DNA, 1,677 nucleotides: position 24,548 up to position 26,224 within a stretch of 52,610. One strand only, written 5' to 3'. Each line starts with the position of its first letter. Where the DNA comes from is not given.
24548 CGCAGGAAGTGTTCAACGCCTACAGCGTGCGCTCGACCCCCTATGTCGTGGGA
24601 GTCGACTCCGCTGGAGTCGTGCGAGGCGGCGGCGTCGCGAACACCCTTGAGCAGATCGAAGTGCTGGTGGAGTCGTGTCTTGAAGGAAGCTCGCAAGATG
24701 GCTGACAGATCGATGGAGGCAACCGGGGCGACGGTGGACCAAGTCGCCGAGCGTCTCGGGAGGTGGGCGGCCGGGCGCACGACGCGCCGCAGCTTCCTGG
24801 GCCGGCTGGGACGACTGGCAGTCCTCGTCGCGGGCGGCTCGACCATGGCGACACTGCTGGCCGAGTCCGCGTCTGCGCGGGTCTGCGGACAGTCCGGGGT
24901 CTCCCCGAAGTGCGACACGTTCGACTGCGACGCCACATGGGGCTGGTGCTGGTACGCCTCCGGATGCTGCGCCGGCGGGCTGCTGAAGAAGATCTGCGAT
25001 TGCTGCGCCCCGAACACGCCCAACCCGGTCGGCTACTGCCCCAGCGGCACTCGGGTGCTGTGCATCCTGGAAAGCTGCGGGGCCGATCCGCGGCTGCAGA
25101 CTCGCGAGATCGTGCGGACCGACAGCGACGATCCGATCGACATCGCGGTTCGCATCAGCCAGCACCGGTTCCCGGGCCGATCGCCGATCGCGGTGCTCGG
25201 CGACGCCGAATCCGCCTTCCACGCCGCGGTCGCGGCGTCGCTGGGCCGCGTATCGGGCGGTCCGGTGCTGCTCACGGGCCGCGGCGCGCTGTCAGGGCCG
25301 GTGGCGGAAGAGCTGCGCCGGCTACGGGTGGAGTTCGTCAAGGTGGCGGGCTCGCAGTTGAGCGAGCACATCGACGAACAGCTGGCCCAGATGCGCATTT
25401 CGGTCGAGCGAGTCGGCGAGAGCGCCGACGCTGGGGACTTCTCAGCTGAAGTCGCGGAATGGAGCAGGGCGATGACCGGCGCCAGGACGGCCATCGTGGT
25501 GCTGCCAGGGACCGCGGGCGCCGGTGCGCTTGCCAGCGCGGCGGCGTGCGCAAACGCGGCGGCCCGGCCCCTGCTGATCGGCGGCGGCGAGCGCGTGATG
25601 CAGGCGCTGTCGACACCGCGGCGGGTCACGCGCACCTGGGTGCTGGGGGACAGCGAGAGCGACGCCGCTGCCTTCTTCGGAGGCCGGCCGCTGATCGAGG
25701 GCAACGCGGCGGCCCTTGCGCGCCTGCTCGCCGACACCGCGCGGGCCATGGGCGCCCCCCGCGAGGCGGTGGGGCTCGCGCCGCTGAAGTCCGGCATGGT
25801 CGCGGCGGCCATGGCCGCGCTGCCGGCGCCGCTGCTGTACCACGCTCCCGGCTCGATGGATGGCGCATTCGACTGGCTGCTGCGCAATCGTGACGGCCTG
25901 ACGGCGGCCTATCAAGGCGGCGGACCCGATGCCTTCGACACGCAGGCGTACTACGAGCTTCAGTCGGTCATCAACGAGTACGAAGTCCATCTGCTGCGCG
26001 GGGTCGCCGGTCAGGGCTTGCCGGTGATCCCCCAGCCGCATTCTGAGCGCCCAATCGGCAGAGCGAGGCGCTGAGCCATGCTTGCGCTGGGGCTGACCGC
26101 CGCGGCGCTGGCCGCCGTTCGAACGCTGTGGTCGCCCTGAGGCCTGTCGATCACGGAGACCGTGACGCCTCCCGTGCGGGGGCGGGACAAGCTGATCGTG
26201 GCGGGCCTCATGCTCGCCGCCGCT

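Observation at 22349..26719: mauE-mauD-mauA-like core embedded between cell-wall-binding (CWB2) proteins, without MADH heavy chain, MauG or amicyanin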

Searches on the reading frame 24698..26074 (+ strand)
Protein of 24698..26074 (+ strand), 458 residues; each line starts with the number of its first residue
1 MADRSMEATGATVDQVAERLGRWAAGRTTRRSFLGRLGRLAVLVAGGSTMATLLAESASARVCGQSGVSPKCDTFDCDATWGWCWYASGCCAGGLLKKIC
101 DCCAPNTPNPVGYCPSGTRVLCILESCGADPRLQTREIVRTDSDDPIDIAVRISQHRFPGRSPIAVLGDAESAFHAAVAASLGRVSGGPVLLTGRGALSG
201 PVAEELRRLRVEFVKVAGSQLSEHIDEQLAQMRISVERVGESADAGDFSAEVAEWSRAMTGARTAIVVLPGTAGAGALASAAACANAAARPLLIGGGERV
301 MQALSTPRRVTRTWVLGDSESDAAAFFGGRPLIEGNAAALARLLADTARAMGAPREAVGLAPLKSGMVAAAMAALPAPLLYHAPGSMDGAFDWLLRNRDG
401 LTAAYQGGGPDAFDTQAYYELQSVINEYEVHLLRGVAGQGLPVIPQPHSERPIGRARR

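Call 3: search_protein_families(library=pfam, proteins=[window:24698-26074:+], max_evalue=1)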
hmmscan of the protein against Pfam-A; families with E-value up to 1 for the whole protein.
window:24698-26074:+ (458 aa): 1 family
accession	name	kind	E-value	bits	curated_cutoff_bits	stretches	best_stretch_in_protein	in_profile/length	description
PF13362.12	Toprim_3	-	0.17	12.8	27.2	1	282-340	13-67/95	Toprim domain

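Call 4: search_protein_families(library=ncbifam, proteins=[window:24698-26074:+], max_evalue=1)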
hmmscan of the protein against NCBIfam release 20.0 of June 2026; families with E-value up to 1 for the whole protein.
window:24698-26074:+ (458 aa): 1 family
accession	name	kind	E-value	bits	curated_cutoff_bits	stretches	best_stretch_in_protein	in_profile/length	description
TIGR02659.1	TTQ_MADH_Lt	equivalog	1.6e-05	24.9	196.85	1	12-120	6-107/186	methylamine dehydrogenase (amicyanin) small subunit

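Call 8: find_homologous_proteins(query=window:24698-26074:+, max_evalue=0.001)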
Query window:24698-26074:+ (458 aa): 400 proteins with E <= 0.001 among 8000 candidates; the best 120 are listed.
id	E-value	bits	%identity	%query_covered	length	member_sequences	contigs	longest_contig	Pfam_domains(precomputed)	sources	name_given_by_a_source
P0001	0.0e+0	1011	100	100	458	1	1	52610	-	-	-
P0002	5.1e-162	558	59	99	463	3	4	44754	-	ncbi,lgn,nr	ncbi:MAG: hypothetical protein H0V93_00480 [Euzebyales bacterium]|nr:hypothetical protein [Euzebyale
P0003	1.5e-161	556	59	100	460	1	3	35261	-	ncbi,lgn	-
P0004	1.4e-156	540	60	98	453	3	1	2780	-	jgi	jgi:hypothetical protein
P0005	4.2e-156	538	61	96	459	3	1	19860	-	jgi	jgi:hypothetical protein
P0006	7.2e-156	538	59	98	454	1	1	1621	-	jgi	jgi:hypothetical protein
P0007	7.5e-155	534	59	100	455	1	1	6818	-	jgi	jgi:hypothetical protein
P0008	7.3e-154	531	58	97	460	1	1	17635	-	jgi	jgi:hypothetical protein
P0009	1.5e-153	530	59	97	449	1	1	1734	-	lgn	-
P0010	3.4e-152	525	59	100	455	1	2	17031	-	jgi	jgi:hypothetical protein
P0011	3.3e-151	522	58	100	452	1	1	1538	-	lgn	-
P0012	2.6e-149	516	57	98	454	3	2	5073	-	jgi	jgi:hypothetical protein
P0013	1.2e-148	514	57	97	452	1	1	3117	-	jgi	jgi:hypothetical protein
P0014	1.8e-147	510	57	98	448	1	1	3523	-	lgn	-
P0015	1.1e-146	507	56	97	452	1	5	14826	-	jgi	jgi:hypothetical protein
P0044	5.9e-133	462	54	97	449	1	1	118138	PF04122.18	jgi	jgi:hypothetical protein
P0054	2.0e-119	417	51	98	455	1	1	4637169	PF04122.18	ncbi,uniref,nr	ncbi:hypothetical protein ER308_05995 [Egibacter rhizosphaerae]|uniref:Twin-arginine translocation s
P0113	1.6e-95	339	45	97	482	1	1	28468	-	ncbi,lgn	ncbi:MAG TPA: hypothetical protein VF230_16755 [Acidimicrobiales bacterium]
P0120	7.7e-94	333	43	97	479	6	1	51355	-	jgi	jgi:hypothetical protein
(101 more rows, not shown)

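Call 9: find_encoding_contigs(protein=P0054, flank=8000, max_places=2)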
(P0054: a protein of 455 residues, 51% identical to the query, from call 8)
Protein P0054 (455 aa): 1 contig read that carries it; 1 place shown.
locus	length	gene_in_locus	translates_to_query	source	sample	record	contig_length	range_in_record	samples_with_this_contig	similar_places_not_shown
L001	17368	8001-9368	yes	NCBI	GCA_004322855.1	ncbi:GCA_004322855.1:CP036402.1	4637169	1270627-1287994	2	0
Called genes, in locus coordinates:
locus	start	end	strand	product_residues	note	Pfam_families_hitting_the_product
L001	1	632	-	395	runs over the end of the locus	PF07136:DUF1385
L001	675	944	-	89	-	PF01197:Ribosomal_L31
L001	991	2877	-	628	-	PF07498:Rho_N, PF07497:Rho_RNA_bind, PF00006:ATP-synt_ab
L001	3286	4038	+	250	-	-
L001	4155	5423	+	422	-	PF04122:CW_binding_2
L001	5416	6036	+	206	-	PF07291:MauE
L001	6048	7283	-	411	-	PF01548:DEDD_Tnp_IS110, PF02371:Transposase_20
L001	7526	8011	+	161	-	-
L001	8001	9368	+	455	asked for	PF04122:CW_binding_2 (faint)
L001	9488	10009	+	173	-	-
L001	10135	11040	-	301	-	PF00288:GHMP_kinases_N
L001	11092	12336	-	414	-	PF00291:PALP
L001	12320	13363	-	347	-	PF10432:bact-PGI_C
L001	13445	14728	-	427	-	PF03447:NAD_binding_3, PF00742:Homoserine_dh, PF01842:ACT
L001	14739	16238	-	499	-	PF00278:Orn_DAP_Arg_deC, PF02784:Orn_Arg_deC_N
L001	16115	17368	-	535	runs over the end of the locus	PF03485:Arg_tRNA_synt_N, PF00750:tRNA-synt_1d, PF05746:DALR_1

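Call 10: find_encoding_contigs(protein=P0113, flank=8000, max_places=2)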
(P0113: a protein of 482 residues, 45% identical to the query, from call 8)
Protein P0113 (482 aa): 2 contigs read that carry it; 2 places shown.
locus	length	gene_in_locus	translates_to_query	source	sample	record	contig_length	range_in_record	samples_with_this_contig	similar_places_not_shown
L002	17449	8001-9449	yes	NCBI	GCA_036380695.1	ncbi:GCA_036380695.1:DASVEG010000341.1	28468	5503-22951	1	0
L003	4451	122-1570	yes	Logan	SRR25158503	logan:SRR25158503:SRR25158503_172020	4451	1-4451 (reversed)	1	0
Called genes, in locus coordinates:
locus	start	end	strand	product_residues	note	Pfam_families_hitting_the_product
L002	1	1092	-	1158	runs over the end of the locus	PF02574:S-methyl_trans, PF00809:Pterin_bind, PF02607:B12-binding_2, PF02310:B12-binding, PF02965:Met_synt_B12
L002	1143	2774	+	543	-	PF00005:ABC_tran, PF02463:SMC_N (faint), PF13555:AAA_29 (faint), PF05729:NACHT (faint), PF13304:AAA_21 (faint), PF13401:AAA_22 (faint), PF13476:AAA_23 (faint), PF00005:ABC_tran, +2 more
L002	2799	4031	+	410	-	PF07690:MFS_1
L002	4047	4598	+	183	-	PF01923:Cob_adeno_trans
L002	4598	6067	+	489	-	PF02789:Peptidase_M17_N, PF00883:Peptidase_M17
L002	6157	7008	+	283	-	-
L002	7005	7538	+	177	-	PF07291:MauE, PF07681:DoxX (weak)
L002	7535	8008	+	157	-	PF00085:Thioredoxin, PF13098:Thioredoxin_2 (weak)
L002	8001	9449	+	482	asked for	-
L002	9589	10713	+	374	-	-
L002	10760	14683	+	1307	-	PF00932:LTD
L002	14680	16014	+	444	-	PF27189:YkzU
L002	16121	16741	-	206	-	-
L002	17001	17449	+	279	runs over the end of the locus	PF00205:TPP_enzyme_M (faint), PF02146:SIR2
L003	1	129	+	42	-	?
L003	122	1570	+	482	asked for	-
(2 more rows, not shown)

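Call 11: find_encoding_contigs(protein=P0120, flank=8000, max_places=2)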
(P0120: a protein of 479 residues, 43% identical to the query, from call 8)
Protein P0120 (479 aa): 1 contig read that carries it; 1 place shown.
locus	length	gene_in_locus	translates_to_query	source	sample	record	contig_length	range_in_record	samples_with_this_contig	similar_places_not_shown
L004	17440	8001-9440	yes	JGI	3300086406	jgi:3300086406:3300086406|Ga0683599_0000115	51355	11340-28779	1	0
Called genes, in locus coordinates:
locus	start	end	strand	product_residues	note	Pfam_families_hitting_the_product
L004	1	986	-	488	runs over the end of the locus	-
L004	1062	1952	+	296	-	PF02739:5_3_exonuc_N, PF01367:5_3_exonuc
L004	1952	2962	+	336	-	PF21686:LigD_Prim-Pol, PF01896:DNA_primase_S (weak)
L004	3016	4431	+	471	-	PF04326:SLFN_AlbA_2, PF13749:HATPase_c_4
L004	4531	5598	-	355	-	PF01068:DNA_ligase_A_M, PF04679:DNA_ligase_A_C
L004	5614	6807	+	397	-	-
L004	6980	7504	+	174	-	PF07291:MauE, PF07681:DoxX (weak)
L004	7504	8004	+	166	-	PF00085:Thioredoxin (weak)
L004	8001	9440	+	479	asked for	-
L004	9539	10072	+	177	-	-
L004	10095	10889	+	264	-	-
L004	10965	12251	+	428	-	PF01547:SBP_bac_1, PF13416:SBP_bac_8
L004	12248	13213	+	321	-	PF00528:BPD_transp_1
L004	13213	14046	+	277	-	PF00528:BPD_transp_1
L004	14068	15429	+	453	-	PF00005:ABC_tran, PF08402:TOBE_2 (faint), PF17912:OB_MalK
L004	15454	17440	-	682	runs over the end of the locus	PF00657:Lipase_GDSL (weak), PF13472:Lipase_GDSL_2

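Call 13: search_solved_structures(query=A1, max_evalue=10, show_alignments=3)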
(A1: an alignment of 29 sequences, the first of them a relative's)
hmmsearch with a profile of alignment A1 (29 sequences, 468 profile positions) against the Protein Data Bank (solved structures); distinct sequences matched with E-value up to 10: 17.
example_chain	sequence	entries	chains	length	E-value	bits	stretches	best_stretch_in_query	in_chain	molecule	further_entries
5j72_A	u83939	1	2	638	6.6e-19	71.8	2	128-294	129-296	Putative N-acetylmuramoyl-L-alanine amidase,autolysin cwp6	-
5j6q_A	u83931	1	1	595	8.6e-15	58.2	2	130-301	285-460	Cell wall binding protein cwp8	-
7acx_B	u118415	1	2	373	3.4e-08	36.5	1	137-298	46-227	S-layer protein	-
7acy_B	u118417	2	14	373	5.2e-08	35.8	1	153-297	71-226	S-layer protein | Precursor of the S-layer proteins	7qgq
9f8e_B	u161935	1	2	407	3.7e-07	33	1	150-277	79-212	S-layer protein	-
8bby_B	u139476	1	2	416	5e-07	32.6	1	149-282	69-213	S-layer protein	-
7acz_B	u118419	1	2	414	5e-07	32.6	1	149-282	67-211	SLPH (HMW SLP)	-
9f8f_B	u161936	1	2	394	1.8e-05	27.5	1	155-291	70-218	SLPH - S-layer protein HMW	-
3c75_L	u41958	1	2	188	2.7e-05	26.9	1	5-121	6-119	Methylamine dehydrogenase light chain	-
5lhf_A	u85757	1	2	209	0.16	14.4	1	149-257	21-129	N-(5'-phosphoribosyl)anthranilate isomerase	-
5lhe_A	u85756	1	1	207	0.16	14.4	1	149-257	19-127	N-(5'-phosphoribosyl)anthranilate isomerase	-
8f7n_A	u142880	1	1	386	0.33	13.4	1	146-261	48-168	Methyl-accepting chemotaxis protein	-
4ry0_A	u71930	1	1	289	0.34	13.4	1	185-252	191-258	Probable ribose ABC transporter, substrate-binding protein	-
5ibq_A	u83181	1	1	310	0.4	13.1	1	184-252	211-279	Probable ribose ABC transporter, substrate-binding protein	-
2n3z_A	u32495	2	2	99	1.2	11.6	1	183-245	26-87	OR446 | De novo designed protein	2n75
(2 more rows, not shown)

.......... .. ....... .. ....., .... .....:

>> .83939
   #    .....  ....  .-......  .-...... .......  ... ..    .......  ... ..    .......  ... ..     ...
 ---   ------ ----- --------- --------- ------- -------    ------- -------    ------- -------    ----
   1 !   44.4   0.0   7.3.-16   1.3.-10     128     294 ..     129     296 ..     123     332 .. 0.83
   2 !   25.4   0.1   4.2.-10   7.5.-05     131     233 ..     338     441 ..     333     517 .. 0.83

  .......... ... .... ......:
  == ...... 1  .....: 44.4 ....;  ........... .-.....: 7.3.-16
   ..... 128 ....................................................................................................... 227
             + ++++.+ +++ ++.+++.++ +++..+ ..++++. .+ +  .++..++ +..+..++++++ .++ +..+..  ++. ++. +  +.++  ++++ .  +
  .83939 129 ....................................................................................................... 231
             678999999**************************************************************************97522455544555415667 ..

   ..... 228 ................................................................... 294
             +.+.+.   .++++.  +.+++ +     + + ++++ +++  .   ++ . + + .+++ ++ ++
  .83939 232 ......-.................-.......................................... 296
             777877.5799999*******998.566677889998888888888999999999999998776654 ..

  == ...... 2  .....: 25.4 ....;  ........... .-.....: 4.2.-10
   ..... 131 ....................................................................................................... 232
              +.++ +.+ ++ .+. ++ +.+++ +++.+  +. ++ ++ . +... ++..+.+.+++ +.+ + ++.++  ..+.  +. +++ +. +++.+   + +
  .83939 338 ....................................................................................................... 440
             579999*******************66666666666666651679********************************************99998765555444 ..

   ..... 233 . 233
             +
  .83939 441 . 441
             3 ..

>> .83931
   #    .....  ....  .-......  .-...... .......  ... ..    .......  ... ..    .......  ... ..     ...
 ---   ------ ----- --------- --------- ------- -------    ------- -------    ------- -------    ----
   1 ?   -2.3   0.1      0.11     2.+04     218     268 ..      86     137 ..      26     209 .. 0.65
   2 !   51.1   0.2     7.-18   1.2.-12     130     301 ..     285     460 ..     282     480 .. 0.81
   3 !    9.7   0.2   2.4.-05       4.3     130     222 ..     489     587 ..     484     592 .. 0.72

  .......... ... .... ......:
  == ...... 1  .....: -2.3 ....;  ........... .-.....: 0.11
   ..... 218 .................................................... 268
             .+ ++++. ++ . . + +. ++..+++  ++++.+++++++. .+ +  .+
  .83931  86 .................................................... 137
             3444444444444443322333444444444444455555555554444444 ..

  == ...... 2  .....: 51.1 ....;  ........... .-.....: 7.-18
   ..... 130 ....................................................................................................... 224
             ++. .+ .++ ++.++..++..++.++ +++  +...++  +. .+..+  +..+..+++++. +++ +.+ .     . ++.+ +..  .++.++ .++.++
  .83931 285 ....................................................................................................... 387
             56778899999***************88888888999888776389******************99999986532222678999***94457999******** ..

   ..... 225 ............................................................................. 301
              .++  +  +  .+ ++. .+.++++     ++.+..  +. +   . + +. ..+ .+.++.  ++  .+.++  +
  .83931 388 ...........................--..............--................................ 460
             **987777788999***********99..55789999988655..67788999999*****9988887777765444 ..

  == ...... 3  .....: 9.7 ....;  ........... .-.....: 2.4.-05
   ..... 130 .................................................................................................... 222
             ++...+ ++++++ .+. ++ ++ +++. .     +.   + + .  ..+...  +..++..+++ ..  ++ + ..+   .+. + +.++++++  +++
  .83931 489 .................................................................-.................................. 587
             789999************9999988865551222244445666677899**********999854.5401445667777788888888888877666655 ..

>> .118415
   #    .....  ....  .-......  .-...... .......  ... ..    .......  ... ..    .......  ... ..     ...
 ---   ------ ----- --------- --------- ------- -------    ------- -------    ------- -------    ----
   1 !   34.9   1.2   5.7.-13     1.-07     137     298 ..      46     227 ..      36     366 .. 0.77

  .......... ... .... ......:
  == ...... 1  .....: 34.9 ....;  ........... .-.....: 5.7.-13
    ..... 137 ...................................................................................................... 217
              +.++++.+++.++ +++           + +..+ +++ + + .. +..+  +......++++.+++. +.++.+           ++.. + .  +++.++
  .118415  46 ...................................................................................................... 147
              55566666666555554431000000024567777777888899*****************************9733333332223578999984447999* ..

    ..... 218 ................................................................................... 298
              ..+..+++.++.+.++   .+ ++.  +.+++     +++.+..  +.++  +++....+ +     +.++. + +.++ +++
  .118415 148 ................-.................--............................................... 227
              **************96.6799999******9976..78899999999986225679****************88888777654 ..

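Call 24: find_related_loci(query=A1, collection=genome_contigs, flank=6000)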
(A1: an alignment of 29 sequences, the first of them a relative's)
Query A1 (458 aa) in genome_contigs; peptide patterns used: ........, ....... (x = any residue, [..] = any of these).
157 stretches matched a pattern; 113 encode a relative of the query (tblastn E <= 1e-3); the best 80 are kept; 80 distinct loci.
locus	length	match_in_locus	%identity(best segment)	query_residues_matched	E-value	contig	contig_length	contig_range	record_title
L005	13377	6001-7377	59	1-458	6e-157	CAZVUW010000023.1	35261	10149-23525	MAG TPA_asm: uncultured Actinomycetota bacterium isolate SRP268622_co1_52 genome assembly, contig: NODE_2311_length_3526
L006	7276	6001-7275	59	13-440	9e-144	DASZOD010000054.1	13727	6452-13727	MAG TPA_asm: Egibacteraceae bacterium isolate SMAG_U5935 k141_122529, whole genome shotgun sequence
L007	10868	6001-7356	59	7-458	9e-156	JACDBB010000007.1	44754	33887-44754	MAG: Euzebyales bacterium isolate MGR_bin271 SD2897-2912_k127_6950455, whole genome shotgun sequence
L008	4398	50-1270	53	49-458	1e-118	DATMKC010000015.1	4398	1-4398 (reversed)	MAG TPA_asm: Egibacteraceae bacterium isolate SMAG_U13586 k141_163371, whole genome shotgun sequence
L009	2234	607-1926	46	12-457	5e-111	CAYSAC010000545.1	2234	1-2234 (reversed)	MAG TPA_asm: uncultured Acidimicrobiaceae bacterium isolate SRP136066_co1_115 genome assembly, contig: NODE_111454_lengt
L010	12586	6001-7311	45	11-457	1e-104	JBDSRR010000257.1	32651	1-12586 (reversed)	MAG: Actinomycetota bacterium isolate cluster1_bin.515 k127_13723891, whole genome shotgun sequence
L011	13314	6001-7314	47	10-457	2e-98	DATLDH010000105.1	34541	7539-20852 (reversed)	MAG TPA_asm: Acidimicrobiales bacterium isolate SMAG_U14345 k141_1228865, whole genome shotgun sequence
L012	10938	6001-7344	44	14-457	2e-97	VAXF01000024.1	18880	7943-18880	MAG: Actinobacteria bacterium isolate AC_25 14_1009_16_30cm_scaffold_4620, whole genome shotgun sequence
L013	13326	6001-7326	45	18-458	6e-93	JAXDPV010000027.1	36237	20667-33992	MAG: Actinomycetota bacterium isolate BP_72 scaffold_4532399, whole genome shotgun sequence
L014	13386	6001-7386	43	2-457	2e-92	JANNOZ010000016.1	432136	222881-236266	MAG: Actinomycetes bacterium isolate SOY_34_metabat_262 SOY_34_k141_5456892, whole genome shotgun sequence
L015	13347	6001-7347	45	13-458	1e-91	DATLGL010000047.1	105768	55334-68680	MAG TPA_asm: Acidimicrobiales bacterium isolate SMAG_U13613 k141_209584, whole genome shotgun sequence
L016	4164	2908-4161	43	11-435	2e-91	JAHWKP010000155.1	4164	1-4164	MAG: Actinomycetota bacterium isolate 0813_bin2 NODE_155_length_4164_cov_2.603171, whole genome shotgun sequence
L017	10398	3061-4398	44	15-458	2e-90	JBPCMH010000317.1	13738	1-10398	MAG: Acidimicrobiales bacterium isolate TH_ant_mag_99 S1Ck127_5543550_flag_1_multi_6.0000_len_13738, whole genome shotgu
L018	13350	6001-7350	45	13-458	2e-89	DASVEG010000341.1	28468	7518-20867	MAG TPA_asm: Acidimicrobiales bacterium isolate SMAG_U2054 k141_561258, whole genome shotgun sequence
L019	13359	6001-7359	44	10-457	3e-87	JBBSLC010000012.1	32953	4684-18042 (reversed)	MAG: Acidimicrobiales bacterium isolate metawrap_LS4_40 metawrap_LS4_40_K_289653_L_32953_cov_19.0967, whole genome shotg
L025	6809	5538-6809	43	14-439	3e-83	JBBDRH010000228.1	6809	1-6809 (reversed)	MAG: Actinomycetota bacterium isolate LejiaC_63_9 Lejia_C_25278_length_6809_cov_5, whole genome shotgun sequence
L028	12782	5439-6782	40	13-457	2e-75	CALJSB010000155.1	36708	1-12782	MAG: uncultured Acidimicrobiales bacterium isolate R1_Bin_METABAT__39_1 genome assembly, contig: c_000002966235, whole g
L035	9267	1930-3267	40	13-457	4e-72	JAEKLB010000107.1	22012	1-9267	MAG: Acidobacteria bacterium isolate SM_70_13 SM_S39_scaffold_955, whole genome shotgun sequence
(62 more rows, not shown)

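Call 32: search_protein_families(library=ncbifam, alignment_id=A1, max_evalue=0.1)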
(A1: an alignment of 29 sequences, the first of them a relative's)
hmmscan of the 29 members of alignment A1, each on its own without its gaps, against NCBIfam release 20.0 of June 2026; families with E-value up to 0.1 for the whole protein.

A. member 1, P0001 (458 aa): 1 family
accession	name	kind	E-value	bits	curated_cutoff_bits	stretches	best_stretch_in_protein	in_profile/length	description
TIGR02659.1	TTQ_MADH_Lt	equivalog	1.6e-05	24.9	196.85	1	12-120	6-107/186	methylamine dehydrogenase (amicyanin) small subunit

B. families by the number of members that match (of 29 scanned): 6 families
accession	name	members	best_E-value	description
TIGR02659.1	TTQ_MADH_Lt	26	3.2e-07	methylamine dehydrogenase (amicyanin) small subunit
NF038009.1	TatB_1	3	0.0021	twin-arginine translocation system-associated protein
NF033435.1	S-layer_Clost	2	5.3e-05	S-layer protein SlpA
NF038362.1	Sden_1164_fam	1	0.0017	Sden_1164 family protein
TIGR01409.1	TAT_signal_seq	1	0.016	twin-arginine translocation signal domain-containing protein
NF011390.0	PRK14815.1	1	0.05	NADH dehydrogenase subunit B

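Call 33: search_protein_families(library=pfam, alignment_id=A1, max_evalue=0.1)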
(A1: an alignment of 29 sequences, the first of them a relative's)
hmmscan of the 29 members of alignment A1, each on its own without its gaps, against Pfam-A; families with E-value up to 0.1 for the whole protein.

A. member 1, P0001 (458 aa): 0 families

B. families by the number of members that match (of 29 scanned): 6 families
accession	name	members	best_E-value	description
PF04122.17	CW_binding_2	8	2.3e-05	Cell wall binding domain 2 (CWB2)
PF00781.29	DAGK_cat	1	0.014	Diacylglycerol kinase catalytic domain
PF19198.5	RsaA_NTD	1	0.031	RsaA N-terminal domain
PF02776.23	TPP_enzyme_N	1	0.041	Thiamine pyrophosphate enzyme, N-terminal TPP binding domain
PF03793.24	PASTA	1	0.067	PASTA domain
PF22020.1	RlmL_1st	1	0.082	RlmL ferredoxin-like domain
